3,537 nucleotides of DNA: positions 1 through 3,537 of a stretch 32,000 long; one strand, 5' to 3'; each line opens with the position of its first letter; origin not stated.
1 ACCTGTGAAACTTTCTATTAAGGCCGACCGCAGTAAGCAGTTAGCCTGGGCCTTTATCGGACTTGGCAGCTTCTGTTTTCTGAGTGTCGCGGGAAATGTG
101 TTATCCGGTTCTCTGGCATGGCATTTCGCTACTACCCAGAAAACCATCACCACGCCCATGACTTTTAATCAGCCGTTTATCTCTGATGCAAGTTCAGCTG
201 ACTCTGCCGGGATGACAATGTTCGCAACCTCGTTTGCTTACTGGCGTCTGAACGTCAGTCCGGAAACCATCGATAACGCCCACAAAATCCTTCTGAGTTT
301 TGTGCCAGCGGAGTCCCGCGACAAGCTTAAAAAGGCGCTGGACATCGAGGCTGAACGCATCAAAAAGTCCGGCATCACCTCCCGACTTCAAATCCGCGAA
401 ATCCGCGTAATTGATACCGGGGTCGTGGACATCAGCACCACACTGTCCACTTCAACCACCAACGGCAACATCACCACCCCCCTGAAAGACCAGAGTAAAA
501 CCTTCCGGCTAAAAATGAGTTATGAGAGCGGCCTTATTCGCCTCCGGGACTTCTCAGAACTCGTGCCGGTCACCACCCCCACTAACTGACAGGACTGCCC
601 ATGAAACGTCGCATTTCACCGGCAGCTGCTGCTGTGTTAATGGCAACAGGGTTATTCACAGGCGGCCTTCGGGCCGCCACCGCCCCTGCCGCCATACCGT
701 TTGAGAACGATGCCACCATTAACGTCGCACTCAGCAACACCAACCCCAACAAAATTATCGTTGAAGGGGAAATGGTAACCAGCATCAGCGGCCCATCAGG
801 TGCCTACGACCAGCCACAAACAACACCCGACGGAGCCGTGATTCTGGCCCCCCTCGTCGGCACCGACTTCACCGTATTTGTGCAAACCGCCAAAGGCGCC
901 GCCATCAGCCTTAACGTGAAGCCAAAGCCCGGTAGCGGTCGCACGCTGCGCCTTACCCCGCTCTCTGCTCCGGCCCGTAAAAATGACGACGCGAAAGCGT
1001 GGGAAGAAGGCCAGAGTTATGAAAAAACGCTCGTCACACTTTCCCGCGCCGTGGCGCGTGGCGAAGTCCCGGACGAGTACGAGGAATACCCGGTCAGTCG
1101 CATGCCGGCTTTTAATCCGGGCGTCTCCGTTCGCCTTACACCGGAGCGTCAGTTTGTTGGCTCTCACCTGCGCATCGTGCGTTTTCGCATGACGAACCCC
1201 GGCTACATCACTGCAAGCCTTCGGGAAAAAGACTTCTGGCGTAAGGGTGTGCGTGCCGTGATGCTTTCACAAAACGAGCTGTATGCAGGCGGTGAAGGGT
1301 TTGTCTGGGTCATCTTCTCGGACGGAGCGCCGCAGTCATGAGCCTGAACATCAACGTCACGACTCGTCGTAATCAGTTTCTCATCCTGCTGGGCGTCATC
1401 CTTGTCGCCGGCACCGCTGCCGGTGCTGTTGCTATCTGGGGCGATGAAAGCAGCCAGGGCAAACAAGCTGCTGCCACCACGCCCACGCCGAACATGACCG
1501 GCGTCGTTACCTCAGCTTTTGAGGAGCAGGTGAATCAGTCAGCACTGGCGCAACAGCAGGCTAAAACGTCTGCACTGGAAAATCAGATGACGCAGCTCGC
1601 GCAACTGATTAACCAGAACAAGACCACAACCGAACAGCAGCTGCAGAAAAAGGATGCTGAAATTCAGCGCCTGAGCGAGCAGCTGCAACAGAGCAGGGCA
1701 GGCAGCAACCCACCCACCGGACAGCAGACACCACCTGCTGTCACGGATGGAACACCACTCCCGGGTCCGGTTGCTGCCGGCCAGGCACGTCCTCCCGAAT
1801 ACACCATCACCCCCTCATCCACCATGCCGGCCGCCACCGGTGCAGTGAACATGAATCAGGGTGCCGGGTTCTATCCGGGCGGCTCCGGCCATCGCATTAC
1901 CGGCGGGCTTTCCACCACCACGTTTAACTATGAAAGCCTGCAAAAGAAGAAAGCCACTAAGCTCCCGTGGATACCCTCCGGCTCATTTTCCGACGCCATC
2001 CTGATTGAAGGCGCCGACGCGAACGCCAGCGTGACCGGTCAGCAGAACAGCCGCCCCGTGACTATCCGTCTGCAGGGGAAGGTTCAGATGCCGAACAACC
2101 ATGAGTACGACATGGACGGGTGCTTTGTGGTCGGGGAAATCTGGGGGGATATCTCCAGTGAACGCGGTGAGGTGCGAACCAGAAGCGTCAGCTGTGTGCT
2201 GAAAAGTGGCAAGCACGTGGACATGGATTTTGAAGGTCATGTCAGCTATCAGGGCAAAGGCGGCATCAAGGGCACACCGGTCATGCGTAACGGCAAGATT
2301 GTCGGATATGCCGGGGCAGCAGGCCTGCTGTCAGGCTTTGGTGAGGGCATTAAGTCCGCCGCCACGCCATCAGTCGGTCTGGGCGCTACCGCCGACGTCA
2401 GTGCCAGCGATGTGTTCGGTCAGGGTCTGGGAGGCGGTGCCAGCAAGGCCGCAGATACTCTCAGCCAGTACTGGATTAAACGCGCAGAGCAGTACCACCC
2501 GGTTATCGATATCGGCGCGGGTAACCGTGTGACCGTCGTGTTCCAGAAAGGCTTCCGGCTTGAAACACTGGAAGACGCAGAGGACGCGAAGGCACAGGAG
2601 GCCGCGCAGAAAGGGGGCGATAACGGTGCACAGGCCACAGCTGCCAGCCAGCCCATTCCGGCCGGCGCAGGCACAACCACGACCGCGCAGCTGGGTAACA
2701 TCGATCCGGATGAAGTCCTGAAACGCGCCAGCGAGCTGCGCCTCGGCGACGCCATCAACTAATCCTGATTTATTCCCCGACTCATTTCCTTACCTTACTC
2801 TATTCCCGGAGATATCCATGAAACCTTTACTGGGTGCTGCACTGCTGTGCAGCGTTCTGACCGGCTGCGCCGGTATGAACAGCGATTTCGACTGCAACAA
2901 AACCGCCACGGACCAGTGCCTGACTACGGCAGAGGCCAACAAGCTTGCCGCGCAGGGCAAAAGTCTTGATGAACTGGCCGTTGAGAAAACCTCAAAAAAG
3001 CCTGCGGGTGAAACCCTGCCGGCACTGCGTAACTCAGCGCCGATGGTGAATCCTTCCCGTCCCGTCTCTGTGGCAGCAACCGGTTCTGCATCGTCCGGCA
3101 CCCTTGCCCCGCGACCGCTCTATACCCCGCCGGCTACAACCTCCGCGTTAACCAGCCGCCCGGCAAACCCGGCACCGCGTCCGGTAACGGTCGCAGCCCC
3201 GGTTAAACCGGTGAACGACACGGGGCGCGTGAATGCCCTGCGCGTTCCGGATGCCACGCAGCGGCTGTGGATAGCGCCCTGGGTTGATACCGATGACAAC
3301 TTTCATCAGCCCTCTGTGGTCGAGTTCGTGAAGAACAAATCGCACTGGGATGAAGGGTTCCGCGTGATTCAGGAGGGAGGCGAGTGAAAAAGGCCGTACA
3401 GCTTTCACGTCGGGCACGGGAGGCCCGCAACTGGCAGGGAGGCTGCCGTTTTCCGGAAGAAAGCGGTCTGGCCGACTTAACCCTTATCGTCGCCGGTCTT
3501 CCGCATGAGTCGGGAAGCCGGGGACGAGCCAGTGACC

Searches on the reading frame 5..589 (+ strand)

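Call 90: search_protein_families(library=ncbifam, proteins=[window:5-589:+], max_evalue=0.001)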
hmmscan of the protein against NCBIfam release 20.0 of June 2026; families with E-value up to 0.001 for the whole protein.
window:5-589:+ (194 aa): 1 family
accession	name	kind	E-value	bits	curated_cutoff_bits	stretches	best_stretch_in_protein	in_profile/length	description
TIGR02761.1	TraE_TIGR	equivalog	7.5e-26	91.1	109.05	1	1-183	1-180/181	type IV conjugative transfer system protein TraE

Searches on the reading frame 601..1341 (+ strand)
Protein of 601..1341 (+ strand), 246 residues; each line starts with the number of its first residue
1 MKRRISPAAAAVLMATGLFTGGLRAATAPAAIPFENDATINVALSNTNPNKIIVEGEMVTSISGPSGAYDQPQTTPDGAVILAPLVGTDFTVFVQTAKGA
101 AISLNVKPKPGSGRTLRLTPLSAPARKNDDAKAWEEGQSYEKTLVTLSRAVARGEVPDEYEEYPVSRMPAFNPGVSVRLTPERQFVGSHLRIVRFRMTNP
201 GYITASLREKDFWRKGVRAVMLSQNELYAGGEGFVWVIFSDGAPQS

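Call 90: search_protein_families(library=ncbifam, proteins=[window:601-1341:+], max_evalue=0.001)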
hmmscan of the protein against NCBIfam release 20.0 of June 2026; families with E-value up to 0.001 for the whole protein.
window:601-1341:+ (246 aa): 2 families
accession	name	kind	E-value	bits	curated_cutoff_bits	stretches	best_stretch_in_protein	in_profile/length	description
NF010296.0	PRK13736.1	subfamily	3.5e-89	298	251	1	8-242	4-240/245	F-type conjugal transfer protein TraK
TIGR02756.1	TraK_Ftype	equivalog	4e-41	141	124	1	11-236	2-229/232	type-F conjugative transfer system secretin TraK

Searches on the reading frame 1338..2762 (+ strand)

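Call 90: search_protein_families(library=ncbifam, proteins=[window:1338-2762:+], max_evalue=0.001)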
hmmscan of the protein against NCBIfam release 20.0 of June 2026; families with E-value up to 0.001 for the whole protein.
window:1338-2762:+ (474 aa): 1 family
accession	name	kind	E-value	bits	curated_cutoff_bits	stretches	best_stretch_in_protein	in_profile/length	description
NF010289.0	PRK13729.1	equivalog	1.9e-176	587.6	504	1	4-474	3-465/474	F-type conjugal transfer pilus assembly protein TraB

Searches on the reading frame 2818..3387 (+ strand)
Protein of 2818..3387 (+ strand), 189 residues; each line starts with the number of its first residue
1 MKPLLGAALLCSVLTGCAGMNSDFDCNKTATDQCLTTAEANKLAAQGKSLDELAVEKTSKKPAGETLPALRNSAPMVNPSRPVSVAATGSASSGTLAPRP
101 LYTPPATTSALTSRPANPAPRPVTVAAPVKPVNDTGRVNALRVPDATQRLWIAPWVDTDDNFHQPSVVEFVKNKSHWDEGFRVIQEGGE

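Call 90: search_protein_families(library=ncbifam, proteins=[window:2818-3387:+], max_evalue=0.001)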
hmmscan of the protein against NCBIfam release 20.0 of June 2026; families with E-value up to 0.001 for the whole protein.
window:2818-3387:+ (189 aa): 2 families
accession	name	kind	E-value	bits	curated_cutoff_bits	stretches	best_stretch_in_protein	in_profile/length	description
NF010293.0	PRK13733.1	subfamily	7.5e-52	176.1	150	1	4-183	9-170/171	F-type conjugal transfer protein TraV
TIGR02747.1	TraV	equivalog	1.5e-16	61.4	44.75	1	8-177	8-145/145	type IV conjugative transfer system lipoprotein TraV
